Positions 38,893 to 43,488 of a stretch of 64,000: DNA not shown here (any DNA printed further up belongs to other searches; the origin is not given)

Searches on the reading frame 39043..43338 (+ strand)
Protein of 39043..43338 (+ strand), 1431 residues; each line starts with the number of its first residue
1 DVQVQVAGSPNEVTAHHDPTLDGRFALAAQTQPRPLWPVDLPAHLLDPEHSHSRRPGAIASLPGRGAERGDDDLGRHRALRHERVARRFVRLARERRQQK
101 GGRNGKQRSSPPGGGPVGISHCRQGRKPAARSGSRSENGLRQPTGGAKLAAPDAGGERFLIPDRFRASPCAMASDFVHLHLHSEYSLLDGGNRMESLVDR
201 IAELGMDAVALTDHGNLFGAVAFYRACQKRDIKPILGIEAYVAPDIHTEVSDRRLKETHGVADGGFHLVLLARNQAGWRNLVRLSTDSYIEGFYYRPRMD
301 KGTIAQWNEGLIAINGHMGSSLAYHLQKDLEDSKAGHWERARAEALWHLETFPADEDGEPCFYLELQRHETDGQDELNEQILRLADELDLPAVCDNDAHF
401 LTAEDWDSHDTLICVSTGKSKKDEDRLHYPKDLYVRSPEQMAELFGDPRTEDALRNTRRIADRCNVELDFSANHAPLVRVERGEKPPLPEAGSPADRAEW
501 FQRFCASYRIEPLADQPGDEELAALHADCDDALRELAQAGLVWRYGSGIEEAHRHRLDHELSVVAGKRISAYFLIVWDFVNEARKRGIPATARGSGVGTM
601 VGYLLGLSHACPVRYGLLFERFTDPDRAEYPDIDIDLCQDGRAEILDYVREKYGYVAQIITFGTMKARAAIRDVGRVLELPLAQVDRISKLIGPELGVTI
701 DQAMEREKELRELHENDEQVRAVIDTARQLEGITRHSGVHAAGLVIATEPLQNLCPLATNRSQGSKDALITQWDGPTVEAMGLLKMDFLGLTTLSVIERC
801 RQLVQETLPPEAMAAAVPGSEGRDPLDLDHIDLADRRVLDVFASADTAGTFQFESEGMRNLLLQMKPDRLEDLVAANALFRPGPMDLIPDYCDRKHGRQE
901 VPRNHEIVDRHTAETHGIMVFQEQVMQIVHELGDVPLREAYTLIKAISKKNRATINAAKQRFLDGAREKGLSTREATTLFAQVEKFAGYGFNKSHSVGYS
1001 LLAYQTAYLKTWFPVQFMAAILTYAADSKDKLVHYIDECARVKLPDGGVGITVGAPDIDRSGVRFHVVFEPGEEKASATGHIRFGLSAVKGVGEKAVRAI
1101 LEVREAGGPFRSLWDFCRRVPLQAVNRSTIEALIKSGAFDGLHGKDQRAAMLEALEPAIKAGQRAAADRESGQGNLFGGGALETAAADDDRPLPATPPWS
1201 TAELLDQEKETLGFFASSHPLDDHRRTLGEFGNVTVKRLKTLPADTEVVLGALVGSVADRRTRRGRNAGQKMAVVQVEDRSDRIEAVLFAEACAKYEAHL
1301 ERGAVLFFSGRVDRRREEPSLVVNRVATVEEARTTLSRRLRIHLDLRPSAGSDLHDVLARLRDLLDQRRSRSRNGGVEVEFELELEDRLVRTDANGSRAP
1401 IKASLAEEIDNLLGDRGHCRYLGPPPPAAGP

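Call 54: search_protein_families(library=pfam, proteins=[window:39043-43338:+], max_evalue=0.00001)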
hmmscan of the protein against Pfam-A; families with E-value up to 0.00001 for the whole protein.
window:39043-43338:+ (1431 aa): 5 families
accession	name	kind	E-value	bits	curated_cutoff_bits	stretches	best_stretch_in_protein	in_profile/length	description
PF07733.18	DNA_pol3_alpha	-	1.3e-86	290.8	23.9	1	532-790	2-260/260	Bacterial DNA polymerase III alpha NTPase domain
PF17657.6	DNA_pol3_finger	-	1.1e-47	161.9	22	1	824-970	18-166/166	Bacterial DNA polymerase III alpha subunit finger domain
PF02811.25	PHP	-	4.1e-47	161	26.4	1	178-369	1-164/164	PHP domain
PF14579.12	HHH_6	-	1.8e-27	95.8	25.6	1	1050-1145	1-86/90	Helix-hairpin-helix motif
PF01336.31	tRNA_anti-codon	-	4.8e-10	39.7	27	1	1254-1326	4-72/75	OB-fold nucleic acid binding domain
